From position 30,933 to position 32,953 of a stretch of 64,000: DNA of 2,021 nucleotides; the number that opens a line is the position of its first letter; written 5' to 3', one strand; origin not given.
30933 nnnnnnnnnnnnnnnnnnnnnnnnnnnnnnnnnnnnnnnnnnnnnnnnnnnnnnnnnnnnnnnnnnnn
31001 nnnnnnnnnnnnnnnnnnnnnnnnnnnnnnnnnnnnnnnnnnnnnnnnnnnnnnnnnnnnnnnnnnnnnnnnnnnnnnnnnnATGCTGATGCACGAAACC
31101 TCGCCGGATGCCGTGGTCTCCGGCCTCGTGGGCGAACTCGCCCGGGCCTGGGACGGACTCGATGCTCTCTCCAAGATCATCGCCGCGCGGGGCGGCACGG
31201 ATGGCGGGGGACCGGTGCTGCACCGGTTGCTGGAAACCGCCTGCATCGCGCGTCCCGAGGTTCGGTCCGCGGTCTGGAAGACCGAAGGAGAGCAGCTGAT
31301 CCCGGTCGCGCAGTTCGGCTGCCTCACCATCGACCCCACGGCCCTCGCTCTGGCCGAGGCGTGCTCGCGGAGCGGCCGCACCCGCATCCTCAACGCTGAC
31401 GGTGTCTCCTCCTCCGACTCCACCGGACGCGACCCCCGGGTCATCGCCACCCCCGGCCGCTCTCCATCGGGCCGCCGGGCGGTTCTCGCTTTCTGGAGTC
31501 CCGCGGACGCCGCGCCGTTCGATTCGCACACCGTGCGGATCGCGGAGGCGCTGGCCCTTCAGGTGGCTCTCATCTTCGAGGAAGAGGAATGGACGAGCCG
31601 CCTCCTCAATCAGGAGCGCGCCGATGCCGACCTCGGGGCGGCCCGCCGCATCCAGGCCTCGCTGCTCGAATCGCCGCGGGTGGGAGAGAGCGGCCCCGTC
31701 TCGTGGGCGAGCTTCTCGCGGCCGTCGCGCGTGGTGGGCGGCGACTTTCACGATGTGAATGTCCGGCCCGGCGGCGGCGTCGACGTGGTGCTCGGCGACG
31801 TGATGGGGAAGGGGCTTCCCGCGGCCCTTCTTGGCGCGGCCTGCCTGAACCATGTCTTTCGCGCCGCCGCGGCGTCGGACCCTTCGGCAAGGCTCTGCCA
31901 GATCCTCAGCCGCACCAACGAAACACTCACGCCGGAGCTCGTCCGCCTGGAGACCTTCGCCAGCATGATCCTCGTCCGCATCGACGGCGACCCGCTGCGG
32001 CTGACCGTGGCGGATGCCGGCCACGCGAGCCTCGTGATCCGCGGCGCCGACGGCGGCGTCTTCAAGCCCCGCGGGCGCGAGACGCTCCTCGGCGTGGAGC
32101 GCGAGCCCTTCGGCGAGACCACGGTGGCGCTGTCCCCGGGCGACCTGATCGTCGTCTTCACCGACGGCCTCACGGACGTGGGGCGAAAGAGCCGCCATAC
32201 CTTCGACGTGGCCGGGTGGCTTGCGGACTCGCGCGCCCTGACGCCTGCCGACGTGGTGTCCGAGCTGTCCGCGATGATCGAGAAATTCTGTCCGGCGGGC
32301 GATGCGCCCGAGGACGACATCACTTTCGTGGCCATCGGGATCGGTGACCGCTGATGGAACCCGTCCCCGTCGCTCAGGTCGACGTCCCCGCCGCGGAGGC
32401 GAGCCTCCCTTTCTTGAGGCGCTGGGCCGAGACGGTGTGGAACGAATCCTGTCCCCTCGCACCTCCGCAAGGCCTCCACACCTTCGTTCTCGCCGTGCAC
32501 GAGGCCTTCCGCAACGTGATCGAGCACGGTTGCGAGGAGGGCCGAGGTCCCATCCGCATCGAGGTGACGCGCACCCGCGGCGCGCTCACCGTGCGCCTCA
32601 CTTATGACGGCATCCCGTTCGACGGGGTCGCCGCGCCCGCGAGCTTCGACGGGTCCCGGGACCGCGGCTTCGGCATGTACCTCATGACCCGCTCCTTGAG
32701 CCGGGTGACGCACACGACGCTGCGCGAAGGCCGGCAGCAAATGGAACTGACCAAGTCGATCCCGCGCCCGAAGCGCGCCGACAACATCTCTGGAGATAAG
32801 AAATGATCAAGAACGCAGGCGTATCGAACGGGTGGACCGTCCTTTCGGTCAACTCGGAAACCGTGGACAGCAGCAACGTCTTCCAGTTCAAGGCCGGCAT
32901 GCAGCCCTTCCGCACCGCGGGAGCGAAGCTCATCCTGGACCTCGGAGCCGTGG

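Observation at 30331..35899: Hpt-REC plus partner-switching module (GAF-PP2C, RsbW-like kinase, STAS) fused into the same operon as the polysaccharide biosynthesis genes, with no sigma factor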

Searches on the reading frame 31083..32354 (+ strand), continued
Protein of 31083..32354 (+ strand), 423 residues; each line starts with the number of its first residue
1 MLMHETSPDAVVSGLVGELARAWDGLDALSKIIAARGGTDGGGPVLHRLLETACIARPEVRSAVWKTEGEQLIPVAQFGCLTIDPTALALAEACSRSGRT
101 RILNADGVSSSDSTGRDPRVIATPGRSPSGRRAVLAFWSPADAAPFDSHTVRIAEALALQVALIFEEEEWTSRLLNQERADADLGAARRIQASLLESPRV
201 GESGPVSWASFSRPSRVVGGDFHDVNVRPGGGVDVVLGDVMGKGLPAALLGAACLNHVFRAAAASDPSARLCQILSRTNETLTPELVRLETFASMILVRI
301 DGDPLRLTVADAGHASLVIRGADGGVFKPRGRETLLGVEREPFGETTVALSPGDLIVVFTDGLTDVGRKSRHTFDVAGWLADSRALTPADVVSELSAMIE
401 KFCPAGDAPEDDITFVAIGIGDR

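Call 31: search_protein_families(library=pfam, proteins=[L008:6844-9108:+, L008:9139-9627:+, L008:9599-11713:+, L008:11721-12110:+, L008:12117-12875:+, L008:12931-14607:+, L008:14390-15589:+, L008:15526-16479:+, L008:4809-6398:+, L008:2773-5106:+], max_evalue=0.001)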
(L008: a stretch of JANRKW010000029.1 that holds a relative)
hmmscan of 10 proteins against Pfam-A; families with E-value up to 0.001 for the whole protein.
L008:6844-9108:+ (755 aa): 0 families

L008:9139-9627:+ (163 aa): 1 family
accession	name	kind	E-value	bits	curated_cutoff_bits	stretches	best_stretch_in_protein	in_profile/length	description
PF00072.30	Response_reg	-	7.7e-22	78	30.2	1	30-141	1-110/111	Response regulator receiver domain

L008:9599-11713:+ (705 aa): 2 families
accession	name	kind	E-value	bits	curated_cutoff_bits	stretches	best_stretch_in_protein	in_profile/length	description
PF07228.17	SpoIIE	-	2.3e-41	142.3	25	1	361-559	4-191/192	Stage II sporulation protein E (SpoIIE)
PF13581.12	HATPase_c_2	-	2.4e-14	53.9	27.4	1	576-702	1-127/127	Histidine kinase-like ATPase domain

L008:11721-12110:+ (130 aa): 2 families
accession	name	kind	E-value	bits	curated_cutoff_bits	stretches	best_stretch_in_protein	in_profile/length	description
PF01740.26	STAS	-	2.7e-16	59.7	22.6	1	9-114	3-106/106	STAS domain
PF13466.11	STAS_2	-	1.4e-07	32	29.2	1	26-101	7-79/80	STAS domain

L008:12117-12875:+ (253 aa): 1 family
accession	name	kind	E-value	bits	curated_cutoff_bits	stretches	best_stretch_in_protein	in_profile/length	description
PF02397.22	Bac_transf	-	4.3e-66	222.3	27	1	59-247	1-178/179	Bacterial sugar transferase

L008:12931-14607:+ (559 aa): 4 families
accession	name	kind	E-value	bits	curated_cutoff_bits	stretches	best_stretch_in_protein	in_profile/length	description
PF25084.1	LbH_EIF2B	-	1.1e-08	35.5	54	1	217-293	7-82/105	EIF2B subunit epsilon LbH domain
PF00132.30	Hexapep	-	8.3e-07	28.9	27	1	233-258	3-28/36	Bacterial transferase hexapeptide (six repeats)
PF00483.29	NTP_transferase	-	0.00032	20.8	21.2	1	17-78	14-77/245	Nucleotidyl transferase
PF02397.22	Bac_transf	-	0.00062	19.8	27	0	398-485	91-178/179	Bacterial sugar transferase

L008:14390-15589:+ (400 aa): 9 families
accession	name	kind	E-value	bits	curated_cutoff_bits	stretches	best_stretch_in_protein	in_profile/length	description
PF16363.11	GDP_Man_Dehyd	-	3e-84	283.8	27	1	51-369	1-331/332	GDP-mannose 4,6 dehydratase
PF01370.27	Epimerase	-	3.9e-64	216.8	20.9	1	51-297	2-240/240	NAD dependent epimerase/dehydratase family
PF02719.21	Polysacc_synt_2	-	1.1e-14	54.8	20.2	1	51-160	2-117/293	Polysaccharide biosynthesis protein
PF04321.23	RmlD_sub_bind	-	5.9e-14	52.3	27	1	48-313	1-229/287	RmlD substrate binding domain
PF01073.25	3Beta_HSD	-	1e-12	48.1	22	1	51-280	1-224/280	3-beta hydroxysteroid dehydrogenase/isomerase family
PF07993.18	NAD_binding_4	-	4.2e-09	36.4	20.1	1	97-234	61-206/258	Male sterility protein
PF08659.16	KR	-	0.00035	21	22.6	1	50-120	3-76/180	KR domain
PF03435.24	Sacchrp_dh_NADP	-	0.00048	20.9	25.1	1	55-131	5-79/129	Saccharopine dehydrogenase NADP binding domain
PF00106.31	adh_short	-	0.00096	19.1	26.6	0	51-118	4-70/195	short chain dehydrogenase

L008:15526-16479:+ (318 aa): 2 families
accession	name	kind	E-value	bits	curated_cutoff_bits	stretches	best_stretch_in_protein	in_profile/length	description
PF00483.29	NTP_transferase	-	2.2e-75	253.8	21.2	1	23-259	1-243/245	Nucleotidyl transferase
PF12804.13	NTP_transf_3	-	3.2e-09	37.6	27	1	24-151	1-117/160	MobA-like NTP transferase domain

L008:4809-6398:+ (530 aa): 5 families
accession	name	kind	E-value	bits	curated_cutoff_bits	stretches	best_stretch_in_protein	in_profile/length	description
PF13439.12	Glyco_transf_4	-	1.3e-19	71.3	28.5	1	124-297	4-168/170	Glycosyltransferase Family 4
PF00534.26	Glycos_transf_1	-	1.5e-18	67.4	26.4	1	310-478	4-172/172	Glycosyl transferases group 1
PF13692.12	Glyco_trans_1_4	-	1.2e-17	64.9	27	1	322-463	2-141/142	Glycosyl transferases group 1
PF13579.12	Glyco_trans_4_4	-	7.9e-14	52.7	29.7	1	124-294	3-158/158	Glycosyl transferase 4-like domain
PF13524.12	Glyco_trans_1_2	-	3.7e-09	37.1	25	1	375-492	28-142/144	Glycosyl transferase-like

L008:2773-5106:+ (778 aa): 9 families
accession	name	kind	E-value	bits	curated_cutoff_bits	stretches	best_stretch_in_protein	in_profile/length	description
PF01370.27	Epimerase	-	2.4e-29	102.9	20.9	1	449-674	1-238/240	NAD dependent epimerase/dehydratase family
PF01408.29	GFO_IDH_MocA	-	3e-22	80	24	1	73-191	2-120/120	Oxidoreductase family, NAD-binding Rossmann fold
PF01073.25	3Beta_HSD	-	6.6e-16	58.6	22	1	450-696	1-270/280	3-beta hydroxysteroid dehydrogenase/isomerase family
PF13460.12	NAD_binding_10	-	8.7e-16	58.7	27.2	1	453-615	1-145/184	NAD(P)H-binding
PF16363.11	GDP_Man_Dehyd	-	8.4e-14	52.2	27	1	450-611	1-178/332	GDP-mannose 4,6 dehydratase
PF05368.20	NmrA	-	2e-12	47.8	27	1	448-556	4-106/298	NmrA-like family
PF07993.18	NAD_binding_4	-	5e-12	46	20.1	1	453-628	3-213/258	Male sterility protein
PF04321.23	RmlD_sub_bind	-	1.7e-05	24.5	27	1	448-619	2-154/287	RmlD substrate binding domain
PF01118.30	Semialdhyde_dh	-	0.0002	22.2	26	0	448-477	1-29/121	Semialdehyde dehydrogenase, NAD binding domain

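Call 54: search_protein_families(library=pfam, proteins=[L026:9518-11107:+, L026:11094-11405:+, L026:11433-12167:+, L026:12151-13554:+, L026:13554-15026:+, L033:9632-11638:+, L033:11559-12344:+, L016:2348-2692:-, L016:5340-6035:-, L016:6742-10776:+], max_evalue=0.001)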
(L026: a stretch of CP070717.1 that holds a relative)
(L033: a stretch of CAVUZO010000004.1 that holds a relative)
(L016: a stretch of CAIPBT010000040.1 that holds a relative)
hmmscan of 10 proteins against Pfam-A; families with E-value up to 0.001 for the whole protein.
L026:9518-11107:+ (530 aa): 2 families
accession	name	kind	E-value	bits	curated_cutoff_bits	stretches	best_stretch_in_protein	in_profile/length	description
PF07228.17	SpoIIE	-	1.7e-41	142.7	25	1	183-383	2-191/192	Stage II sporulation protein E (SpoIIE)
PF13581.12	HATPase_c_2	-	1.6e-17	64.1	27.4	1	397-518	1-125/127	Histidine kinase-like ATPase domain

L026:11094-11405:+ (104 aa): 2 families
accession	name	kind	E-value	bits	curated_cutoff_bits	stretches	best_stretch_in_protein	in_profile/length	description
PF01740.26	STAS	-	4.9e-19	68.5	22.6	1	5-100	10-106/106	STAS domain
PF13466.11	STAS_2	-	1.8e-13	50.9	29.2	1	14-87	6-79/80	STAS domain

L026:11433-12167:+ (245 aa): 1 family
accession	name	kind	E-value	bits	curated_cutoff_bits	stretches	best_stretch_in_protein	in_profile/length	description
PF02397.22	Bac_transf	-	2.6e-66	223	27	1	53-239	1-178/179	Bacterial sugar transferase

L026:12151-13554:+ (468 aa): 2 families
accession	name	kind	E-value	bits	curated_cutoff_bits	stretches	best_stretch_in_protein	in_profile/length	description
PF03808.19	Glyco_tran_WecG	-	5.9e-62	208.8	27.4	1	274-441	1-168/168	Glycosyl transferase WecG/TagA/CpsF family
PF02397.22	Bac_transf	-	4.6e-18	65.8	27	1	109-207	79-178/179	Bacterial sugar transferase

L026:13554-15026:+ (491 aa): 6 families
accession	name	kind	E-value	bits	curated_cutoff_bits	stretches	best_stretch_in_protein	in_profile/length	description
PF02397.22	Bac_transf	-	1.8e-12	47.6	27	1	399-480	91-172/179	Bacterial sugar transferase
PF00132.30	Hexapep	-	9.2e-07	28.8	27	1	235-268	1-34/36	Bacterial transferase hexapeptide (six repeats)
PF25084.1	LbH_EIF2B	-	2.5e-06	27.9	54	1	214-284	6-75/105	EIF2B subunit epsilon LbH domain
PF16314.11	DUF4954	-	8.5e-05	21.8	26.2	1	216-292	189-267/433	Domain of unknown function (DUF4954)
PF25087.1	GMPPB_C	-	0.00033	20.7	39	1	227-273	8-54/110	GMPPB C-terminal domain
PF24894.1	Hexapep_GlmU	-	0.00042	20.8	23.3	0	200-259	24-80/104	GlmU-like, C-terminal hexapeptide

L033:9632-11638:+ (669 aa): 5 families
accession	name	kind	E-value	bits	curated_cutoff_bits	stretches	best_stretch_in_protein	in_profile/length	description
PF07228.17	SpoIIE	-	7.2e-42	143.9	25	1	199-405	3-191/192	Stage II sporulation protein E (SpoIIE)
PF00072.30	Response_reg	-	8.9e-23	81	30.2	1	4-114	1-110/111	Response regulator receiver domain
PF13581.12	HATPase_c_2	-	3.6e-19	69.5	27.4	1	419-541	1-123/127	Histidine kinase-like ATPase domain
PF01740.26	STAS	-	4.1e-19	68.8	22.6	1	560-661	6-106/106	STAS domain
PF13466.11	STAS_2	-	3.9e-12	46.6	29.2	1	572-648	5-79/80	STAS domain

L033:11559-12344:+ (262 aa): 1 family
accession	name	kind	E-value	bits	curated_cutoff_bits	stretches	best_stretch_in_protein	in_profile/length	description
PF02397.22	Bac_transf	-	2e-64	216.9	27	1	68-256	1-178/179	Bacterial sugar transferase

L016:2348-2692:- (114 aa): 2 families
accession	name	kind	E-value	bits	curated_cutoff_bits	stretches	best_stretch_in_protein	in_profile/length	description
PF01740.26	STAS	-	3.3e-19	69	22.6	1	21-107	18-106/106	STAS domain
PF13466.11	STAS_2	-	1.2e-13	51.5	29.2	1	21-94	6-79/80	STAS domain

L016:5340-6035:- (231 aa): 1 family
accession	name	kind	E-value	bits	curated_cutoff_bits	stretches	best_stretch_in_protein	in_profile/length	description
PF02397.22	Bac_transf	-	2.7e-59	200.1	27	1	37-225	1-178/179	Bacterial sugar transferase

L016:6742-10776:+ (1345 aa): 9 families
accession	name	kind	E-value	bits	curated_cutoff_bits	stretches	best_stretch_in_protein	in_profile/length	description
PF03924.19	CHASE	-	1.4e-43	149.4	25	1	351-543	2-189/189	CHASE domain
PF07228.17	SpoIIE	-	3.6e-34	118.8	25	1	948-1150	5-191/192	Stage II sporulation protein E (SpoIIE)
PF05231.19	MASE1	-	3.7e-22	79.3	29.8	1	104-304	3-202/299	MASE1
PF00989.32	PAS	-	1.5e-20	73.7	22.6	2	643-758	1-113/113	PAS fold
PF13426.13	PAS_9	-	9.2e-19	68.1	27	2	791-882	10-102/103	PAS domain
PF08448.16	PAS_4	-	6.5e-17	62.2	23.1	2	649-762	1-109/110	PAS fold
PF08447.18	PAS_3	-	1.4e-16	60.9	25.6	1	666-754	2-88/89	PAS fold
PF13188.13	PAS_8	-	8.4e-13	48.2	21.8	1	643-705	1-59/65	PAS domain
PF13581.12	HATPase_c_2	-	2.9e-09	37.5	27.4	1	1172-1281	1-116/127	Histidine kinase-like ATPase domain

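Call 71: predict_structure(alignment_id=A4)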
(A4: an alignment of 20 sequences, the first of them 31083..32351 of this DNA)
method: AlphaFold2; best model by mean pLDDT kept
length: 423 residues; sequences in the alignment: 20
mean_pLDDT: 82.2   pTM: 0.65
mean pLDDT of the five models: 82.2, 81.6, 80.7, 79.1, 78.4
residues with pLDDT >= 90: 162; 70-90: 199; 50-70: 38; < 50: 24
segments of 3 or more residues with pLDDT < 50: 1-20
pLDDT, mean of each block of 10 residues (from residue 1): 39 38 52 53 70 76 88 88 89 89 78 67 86 86 77 82 81 78 86 82 94 88 90 93 90 92 85 92 87 93 91 86 87 76 89 95 87 90 94 93 81 94 76
secondary structure, 60 per line:
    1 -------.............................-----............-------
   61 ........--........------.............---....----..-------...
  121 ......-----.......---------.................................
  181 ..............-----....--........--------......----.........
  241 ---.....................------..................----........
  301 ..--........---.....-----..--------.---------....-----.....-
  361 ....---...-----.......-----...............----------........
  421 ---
elements in order: H8-36 H42-53 E61-68 E71-78 H85-97 E101-104 E118-126 E132-138 H148-194 E200-203 E206-213 E222-227 E232-240 H244-264 H271-288 E293-302 E305-312 E316-320 E346-349 E355-359 H361-364 H376-382 H388-402 E413-420

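Call 74: fold_search(model_id=the predicted structure, library=pdb)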
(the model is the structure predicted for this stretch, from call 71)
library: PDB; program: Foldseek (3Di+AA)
matches with E <= 10: 1027; with E <= 0.001: 179
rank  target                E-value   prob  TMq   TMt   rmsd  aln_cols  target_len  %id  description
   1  6k4e_B                3.0e-12  1.00  0.48  0.79   3.9       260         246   23  SiaA-PP2C domain of Pseudomonas aeruginosa (released 2019-06-26)
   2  3w40_A                4.4e-12  1.00  0.41  0.83   3.0       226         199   17  Crystal structure of RsbX in complex with magnesium in space group P1 (released 2014-01-22)
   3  5ucg_B                6.2e-12  1.00  0.44  0.54  32.7       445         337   14  Structure of the PP2C Phosphatase Domain and a Fragment of the Regulatory Domain of the Cell Fate Determinant SpoIIE f (released 2017-05-31)
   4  3pu9_A                7.7e-12  1.00  0.45  0.77   3.2       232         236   17  Crystal structure of serine/threonine phosphatase Sphaerobacter thermophilus DSM 20745 (released 2010-12-22)
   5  6k4e_A                1.2e-11  1.00  0.48  0.80   3.3       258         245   25  SiaA-PP2C domain of Pseudomonas aeruginosa (released 2019-06-26)
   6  5ucg_A                1.6e-11  1.00  0.44  0.53  33.8       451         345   12  Structure of the PP2C Phosphatase Domain and a Fragment of the Regulatory Domain of the Cell Fate Determinant SpoIIE f (released 2017-05-31)
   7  3f79_D                3.0e-11  1.00  0.43  0.75   4.8       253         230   22  Structure of pseudo-centered cell crystal form of the C-terminal phosphatase domain of P. aeruginosa RssB (released 2009-11-24)
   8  5ucg_E                3.5e-11  1.00  0.42  0.52  30.5       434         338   12  Structure of the PP2C Phosphatase Domain and a Fragment of the Regulatory Domain of the Cell Fate Determinant SpoIIE f (released 2017-05-31)
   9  3f79_B                3.9e-11  1.00  0.44  0.76   4.7       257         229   21  Structure of pseudo-centered cell crystal form of the C-terminal phosphatase domain of P. aeruginosa RssB (released 2009-11-24)
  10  3eq2_A                5.5e-11  1.00  0.44  0.50   5.8       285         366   20  Structure of Hexagonal Crystal form of Pseudomonas aeruginosa RssB (released 2009-10-20)
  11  6jkv_B                1.1e-10  1.00  0.39  0.69   4.9       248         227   18  PppA, a key regulatory component of T6SS in Pseudomonas aeruginosa (released 2019-06-26)
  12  3ke6_A                1.1e-10  1.00  0.43  0.50   4.1       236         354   21  The crystal structure of the RsbU and RsbW domains of Rv1364c from Mycobacterium tuberculosis (released 2010-11-10)
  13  2pk0_A                1.1e-10  1.00  0.41  0.67   5.1       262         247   16  Structure of the S. agalactiae serine/threonine phosphatase at 2.65 resolution (released 2007-06-12)
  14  3es2_A                1.3e-10  1.00  0.41  0.72   7.2       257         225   19  Structure of the C-terminal phosphatase domain of P. aeruginonsa RssB (released 2009-10-20)
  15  5ucg_D                1.4e-10  1.00  0.44  0.54  30.5       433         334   13  Structure of the PP2C Phosphatase Domain and a Fragment of the Regulatory Domain of the Cell Fate Determinant SpoIIE f (released 2017-05-31)
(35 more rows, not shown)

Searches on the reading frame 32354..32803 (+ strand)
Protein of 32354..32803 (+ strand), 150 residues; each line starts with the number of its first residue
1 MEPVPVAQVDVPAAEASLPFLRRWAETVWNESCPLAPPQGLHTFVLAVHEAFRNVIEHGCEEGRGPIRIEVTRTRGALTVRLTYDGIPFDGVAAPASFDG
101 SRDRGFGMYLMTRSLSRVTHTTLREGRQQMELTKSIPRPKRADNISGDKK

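Call 5: search_protein_families(library=pfam, proteins=[window:32354-32803:+], max_evalue=0.01)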
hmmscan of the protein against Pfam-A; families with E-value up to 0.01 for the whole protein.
window:32354-32803:+ (150 aa): 2 families
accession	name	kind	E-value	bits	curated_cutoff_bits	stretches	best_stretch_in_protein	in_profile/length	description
PF13581.12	HATPase_c_2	-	6.6e-14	52.4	27.4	1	12-127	2-120/127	Histidine kinase-like ATPase domain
PF02518.31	HATPase_c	-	0.00015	22.6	26.4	1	46-120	8-88/111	Histidine kinase-, DNA gyrase B-, and HSP90-like ATPase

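Call 25: search_protein_families(library=ncbifam, proteins=[window:32354-32803:+], max_evalue=0.001)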
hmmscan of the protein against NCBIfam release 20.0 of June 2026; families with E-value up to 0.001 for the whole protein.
window:32354-32803:+ (150 aa): 1 family
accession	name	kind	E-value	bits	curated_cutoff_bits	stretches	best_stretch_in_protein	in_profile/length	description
NF041045.1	RsbA_anti_sig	subfamily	1.6e-06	27.6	210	1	5-119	177-287/303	anti-sigma factor RsbA family regulatory protein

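Call 79: search_solved_structures(query=A5, max_evalue=0.01)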
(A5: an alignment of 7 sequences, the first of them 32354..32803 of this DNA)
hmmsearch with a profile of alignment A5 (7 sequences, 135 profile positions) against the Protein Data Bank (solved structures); distinct sequences matched with E-value up to 0.01: 6.
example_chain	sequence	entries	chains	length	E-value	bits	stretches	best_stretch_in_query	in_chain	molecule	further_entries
6m36_A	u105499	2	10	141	1.3e-14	57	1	26-125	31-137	Serine-protein kinase RsbW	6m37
1til_A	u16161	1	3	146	4.1e-08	35.9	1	5-134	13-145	Anti-sigma F factor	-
1l0o_A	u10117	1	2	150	6.9e-08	35.2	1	5-132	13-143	Anti-sigma F factor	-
9qih_A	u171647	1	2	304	2.8e-07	33.2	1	53-128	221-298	SenB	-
1th8_A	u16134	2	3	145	4.5e-07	32.6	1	5-126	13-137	Anti-sigma F factor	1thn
1tid_A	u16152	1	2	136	1.1e-06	31.3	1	5-125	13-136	Anti-sigma F factor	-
